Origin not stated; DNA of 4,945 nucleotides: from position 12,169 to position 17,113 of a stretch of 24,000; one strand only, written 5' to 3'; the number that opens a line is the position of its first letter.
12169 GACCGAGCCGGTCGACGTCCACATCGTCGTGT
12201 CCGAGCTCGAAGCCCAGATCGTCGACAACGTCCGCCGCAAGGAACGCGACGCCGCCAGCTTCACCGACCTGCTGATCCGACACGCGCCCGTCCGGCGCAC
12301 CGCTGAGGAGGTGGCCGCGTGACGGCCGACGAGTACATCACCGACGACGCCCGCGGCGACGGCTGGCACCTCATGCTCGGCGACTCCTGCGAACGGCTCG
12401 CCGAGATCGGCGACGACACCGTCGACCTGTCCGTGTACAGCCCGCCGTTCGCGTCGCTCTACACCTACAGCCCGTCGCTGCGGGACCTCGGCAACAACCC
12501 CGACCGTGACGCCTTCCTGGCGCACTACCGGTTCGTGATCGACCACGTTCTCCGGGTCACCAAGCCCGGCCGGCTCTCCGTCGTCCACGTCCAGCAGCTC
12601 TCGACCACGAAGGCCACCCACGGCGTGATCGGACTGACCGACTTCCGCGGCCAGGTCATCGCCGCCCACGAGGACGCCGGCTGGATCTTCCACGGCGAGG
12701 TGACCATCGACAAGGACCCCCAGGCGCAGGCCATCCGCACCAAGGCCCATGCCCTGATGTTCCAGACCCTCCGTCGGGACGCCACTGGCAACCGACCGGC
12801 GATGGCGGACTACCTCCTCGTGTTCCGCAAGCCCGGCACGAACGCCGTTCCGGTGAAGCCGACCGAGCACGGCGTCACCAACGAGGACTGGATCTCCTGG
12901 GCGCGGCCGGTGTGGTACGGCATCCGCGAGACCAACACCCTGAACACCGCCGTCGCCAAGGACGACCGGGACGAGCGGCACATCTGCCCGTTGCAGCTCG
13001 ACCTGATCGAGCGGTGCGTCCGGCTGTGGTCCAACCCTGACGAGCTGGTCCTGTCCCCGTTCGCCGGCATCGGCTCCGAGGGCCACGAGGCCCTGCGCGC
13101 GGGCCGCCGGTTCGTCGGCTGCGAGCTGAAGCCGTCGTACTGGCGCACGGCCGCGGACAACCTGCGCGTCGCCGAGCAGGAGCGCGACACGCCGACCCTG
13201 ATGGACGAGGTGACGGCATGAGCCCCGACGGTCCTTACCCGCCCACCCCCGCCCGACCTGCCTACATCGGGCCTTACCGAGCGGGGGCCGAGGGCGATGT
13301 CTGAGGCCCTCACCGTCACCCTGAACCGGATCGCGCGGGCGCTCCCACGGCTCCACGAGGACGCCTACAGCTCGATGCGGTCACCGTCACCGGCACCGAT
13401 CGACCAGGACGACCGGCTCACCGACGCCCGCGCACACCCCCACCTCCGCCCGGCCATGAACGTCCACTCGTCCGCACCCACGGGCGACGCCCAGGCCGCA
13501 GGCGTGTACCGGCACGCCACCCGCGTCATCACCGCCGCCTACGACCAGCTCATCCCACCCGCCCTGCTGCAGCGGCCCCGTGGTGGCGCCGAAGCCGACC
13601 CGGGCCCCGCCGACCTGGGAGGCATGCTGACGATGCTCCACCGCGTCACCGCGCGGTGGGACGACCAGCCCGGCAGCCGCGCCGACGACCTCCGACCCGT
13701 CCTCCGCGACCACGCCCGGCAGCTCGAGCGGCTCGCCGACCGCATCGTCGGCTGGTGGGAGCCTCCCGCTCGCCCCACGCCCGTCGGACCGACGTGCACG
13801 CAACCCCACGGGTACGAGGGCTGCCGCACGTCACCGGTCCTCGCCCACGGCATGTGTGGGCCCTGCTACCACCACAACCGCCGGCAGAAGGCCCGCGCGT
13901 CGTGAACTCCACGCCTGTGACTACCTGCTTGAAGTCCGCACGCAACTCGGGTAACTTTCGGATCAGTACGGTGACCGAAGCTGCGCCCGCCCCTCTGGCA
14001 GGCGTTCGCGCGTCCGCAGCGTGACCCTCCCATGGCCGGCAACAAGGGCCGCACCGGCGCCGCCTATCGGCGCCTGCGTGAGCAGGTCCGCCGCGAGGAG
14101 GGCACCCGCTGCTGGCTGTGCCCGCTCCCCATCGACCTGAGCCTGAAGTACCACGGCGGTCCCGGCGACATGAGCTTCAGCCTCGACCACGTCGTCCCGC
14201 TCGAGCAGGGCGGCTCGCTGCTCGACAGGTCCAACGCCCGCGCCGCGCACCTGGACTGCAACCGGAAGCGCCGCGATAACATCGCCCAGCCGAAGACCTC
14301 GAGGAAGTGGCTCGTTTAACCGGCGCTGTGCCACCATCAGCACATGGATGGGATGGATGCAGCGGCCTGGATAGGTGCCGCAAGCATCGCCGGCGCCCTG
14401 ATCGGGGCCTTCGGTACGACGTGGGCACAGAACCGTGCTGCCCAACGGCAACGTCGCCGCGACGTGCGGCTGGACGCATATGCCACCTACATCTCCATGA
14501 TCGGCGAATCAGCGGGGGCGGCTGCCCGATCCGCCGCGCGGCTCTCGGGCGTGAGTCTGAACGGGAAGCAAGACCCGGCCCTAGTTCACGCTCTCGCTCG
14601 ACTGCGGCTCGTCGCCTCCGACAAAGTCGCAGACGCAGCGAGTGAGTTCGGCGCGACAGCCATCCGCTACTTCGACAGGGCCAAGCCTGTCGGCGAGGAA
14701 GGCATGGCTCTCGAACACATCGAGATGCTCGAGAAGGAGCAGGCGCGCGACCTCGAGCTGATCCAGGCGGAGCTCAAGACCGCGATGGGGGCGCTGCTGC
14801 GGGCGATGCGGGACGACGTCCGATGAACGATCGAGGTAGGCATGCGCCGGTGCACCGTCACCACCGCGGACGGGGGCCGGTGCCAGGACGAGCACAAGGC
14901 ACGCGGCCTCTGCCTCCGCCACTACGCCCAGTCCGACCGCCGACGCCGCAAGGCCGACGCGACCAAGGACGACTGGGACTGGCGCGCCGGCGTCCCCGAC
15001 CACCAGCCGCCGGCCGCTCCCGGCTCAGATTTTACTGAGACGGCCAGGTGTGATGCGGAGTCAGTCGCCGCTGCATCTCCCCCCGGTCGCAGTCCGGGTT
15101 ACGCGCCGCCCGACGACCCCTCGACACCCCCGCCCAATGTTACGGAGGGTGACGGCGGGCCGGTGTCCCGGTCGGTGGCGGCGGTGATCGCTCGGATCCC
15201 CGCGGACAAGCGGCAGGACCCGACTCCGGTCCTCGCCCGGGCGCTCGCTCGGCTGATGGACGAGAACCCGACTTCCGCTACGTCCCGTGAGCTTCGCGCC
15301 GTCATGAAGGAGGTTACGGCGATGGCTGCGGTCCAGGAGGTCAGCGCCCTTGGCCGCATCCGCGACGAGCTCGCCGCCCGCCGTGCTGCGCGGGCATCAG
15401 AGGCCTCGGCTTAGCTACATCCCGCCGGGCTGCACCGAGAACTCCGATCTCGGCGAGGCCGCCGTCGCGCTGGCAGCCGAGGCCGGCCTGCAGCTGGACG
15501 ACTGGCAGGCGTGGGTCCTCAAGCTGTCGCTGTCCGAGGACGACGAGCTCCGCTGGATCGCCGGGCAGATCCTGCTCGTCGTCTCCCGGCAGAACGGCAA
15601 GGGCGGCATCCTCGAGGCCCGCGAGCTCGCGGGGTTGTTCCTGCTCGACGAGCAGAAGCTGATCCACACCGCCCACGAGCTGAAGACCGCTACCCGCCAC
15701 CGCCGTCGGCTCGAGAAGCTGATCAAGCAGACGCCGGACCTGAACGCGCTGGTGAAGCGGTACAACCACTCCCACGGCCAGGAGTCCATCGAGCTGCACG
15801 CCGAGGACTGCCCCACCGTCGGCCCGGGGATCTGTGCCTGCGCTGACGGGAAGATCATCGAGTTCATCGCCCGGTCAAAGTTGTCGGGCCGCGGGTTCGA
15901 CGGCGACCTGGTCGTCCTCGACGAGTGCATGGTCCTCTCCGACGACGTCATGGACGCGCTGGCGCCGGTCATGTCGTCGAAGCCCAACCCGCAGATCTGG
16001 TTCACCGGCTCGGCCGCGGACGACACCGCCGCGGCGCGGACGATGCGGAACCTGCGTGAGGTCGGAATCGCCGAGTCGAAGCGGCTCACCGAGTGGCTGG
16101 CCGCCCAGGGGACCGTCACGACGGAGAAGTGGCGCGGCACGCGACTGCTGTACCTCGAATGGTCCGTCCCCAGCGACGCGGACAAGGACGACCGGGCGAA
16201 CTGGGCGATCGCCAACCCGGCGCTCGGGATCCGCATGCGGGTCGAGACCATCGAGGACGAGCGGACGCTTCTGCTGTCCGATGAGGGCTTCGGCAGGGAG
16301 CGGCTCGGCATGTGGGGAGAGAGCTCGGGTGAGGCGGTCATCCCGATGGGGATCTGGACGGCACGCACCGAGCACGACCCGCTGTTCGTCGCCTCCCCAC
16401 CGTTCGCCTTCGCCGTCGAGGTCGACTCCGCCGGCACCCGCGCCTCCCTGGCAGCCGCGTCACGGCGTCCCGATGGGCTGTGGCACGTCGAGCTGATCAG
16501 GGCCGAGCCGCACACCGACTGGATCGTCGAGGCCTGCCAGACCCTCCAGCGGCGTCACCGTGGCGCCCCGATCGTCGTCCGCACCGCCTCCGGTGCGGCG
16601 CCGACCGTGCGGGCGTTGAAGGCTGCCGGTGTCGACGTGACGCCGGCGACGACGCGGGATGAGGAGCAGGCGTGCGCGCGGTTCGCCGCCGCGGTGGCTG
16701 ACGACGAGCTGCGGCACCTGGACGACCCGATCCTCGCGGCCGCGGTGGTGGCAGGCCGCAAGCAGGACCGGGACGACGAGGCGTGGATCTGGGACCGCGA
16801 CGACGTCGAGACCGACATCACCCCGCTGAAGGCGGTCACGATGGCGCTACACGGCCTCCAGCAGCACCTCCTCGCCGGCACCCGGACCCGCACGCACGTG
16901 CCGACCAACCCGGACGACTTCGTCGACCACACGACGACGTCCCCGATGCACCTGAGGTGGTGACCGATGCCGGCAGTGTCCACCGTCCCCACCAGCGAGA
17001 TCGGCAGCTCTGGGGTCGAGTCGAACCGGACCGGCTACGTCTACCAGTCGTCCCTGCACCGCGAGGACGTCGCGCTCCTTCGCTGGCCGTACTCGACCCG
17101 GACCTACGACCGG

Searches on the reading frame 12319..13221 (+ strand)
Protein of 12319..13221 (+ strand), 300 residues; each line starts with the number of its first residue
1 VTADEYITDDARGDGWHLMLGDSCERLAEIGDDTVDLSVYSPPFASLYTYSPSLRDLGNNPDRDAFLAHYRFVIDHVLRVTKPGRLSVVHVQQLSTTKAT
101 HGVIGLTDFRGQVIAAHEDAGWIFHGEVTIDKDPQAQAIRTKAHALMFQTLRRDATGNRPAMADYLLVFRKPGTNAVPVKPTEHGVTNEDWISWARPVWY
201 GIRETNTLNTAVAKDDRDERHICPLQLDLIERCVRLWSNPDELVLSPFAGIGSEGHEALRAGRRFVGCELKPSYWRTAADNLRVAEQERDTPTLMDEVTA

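Call 29: search_protein_families(library=pfam, proteins=[window:12319-13221:+], max_evalue=0.001)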
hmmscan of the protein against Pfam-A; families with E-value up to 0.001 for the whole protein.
window:12319-13221:+ (300 aa): 1 family
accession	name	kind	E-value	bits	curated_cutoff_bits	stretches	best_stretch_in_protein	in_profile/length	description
PF01555.25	N6_N4_Mtase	-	6.3e-20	72.5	26.7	1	35-279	1-220/221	DNA methylase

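Call 30: search_protein_families(library=phrogs, proteins=[window:12319-13221:+], max_evalue=0.00001)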
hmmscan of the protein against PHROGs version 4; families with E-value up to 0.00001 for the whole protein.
window:12319-13221:+ (300 aa): 7 families
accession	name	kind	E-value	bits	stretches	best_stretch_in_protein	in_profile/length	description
phrog_67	-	other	6.1e-38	132.4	1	6-291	101-352/743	DNA methyltransferase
phrog_16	-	DNA, RNA and nucleotide metabolism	8.4e-32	111.3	1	192-296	819-923/986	DNA helicase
phrog_498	-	other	7.4e-17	62.1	1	190-287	325-425/633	DNA methyltransferase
phrog_12517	-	unknown function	1.3e-11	45.2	1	15-130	159-268/316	-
phrog_3008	-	other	5.8e-09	36.6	1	191-285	132-214/244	DNA methyltransferase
phrog_18293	-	other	2.1e-07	31.9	1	218-287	41-112/119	methyltransferase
phrog_23148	-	unknown function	9.5e-06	26.7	0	216-288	80-152/165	-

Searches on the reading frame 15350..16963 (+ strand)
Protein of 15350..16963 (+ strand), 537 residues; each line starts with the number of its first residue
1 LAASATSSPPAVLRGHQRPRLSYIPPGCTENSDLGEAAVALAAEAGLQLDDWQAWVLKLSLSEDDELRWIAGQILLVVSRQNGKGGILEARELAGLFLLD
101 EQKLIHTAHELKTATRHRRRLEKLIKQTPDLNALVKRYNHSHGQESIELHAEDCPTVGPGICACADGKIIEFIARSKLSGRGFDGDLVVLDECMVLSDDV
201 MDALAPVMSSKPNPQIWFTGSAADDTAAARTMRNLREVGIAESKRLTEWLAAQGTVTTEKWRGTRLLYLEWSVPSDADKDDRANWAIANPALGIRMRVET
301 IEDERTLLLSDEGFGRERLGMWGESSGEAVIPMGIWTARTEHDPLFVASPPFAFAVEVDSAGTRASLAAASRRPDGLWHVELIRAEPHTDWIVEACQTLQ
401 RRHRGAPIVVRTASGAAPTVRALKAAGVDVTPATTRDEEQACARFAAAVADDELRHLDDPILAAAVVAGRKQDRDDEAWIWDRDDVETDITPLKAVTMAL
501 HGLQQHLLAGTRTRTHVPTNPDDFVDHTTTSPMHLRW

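Call 29: search_protein_families(library=pfam, proteins=[window:15350-16963:+], max_evalue=0.001)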
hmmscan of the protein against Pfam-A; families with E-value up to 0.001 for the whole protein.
window:15350-16963:+ (537 aa): 0 families

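Call 30: search_protein_families(library=phrogs, proteins=[window:15350-16963:+], max_evalue=0.00001)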
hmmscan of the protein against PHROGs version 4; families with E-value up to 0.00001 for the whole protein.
window:15350-16963:+ (537 aa): 4 families
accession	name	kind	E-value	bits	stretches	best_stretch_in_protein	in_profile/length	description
phrog_9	-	head and packaging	1.3e-67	230.4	1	11-513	57-673/812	terminase large subunit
phrog_2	-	head and packaging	8.9e-11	42.2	1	98-479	302-563/807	terminase large subunit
phrog_17688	-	unknown function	5e-09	36.9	1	36-331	28-286/290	-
phrog_7579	-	head and packaging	2.4e-08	34.5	0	78-209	24-135/239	terminase large subunit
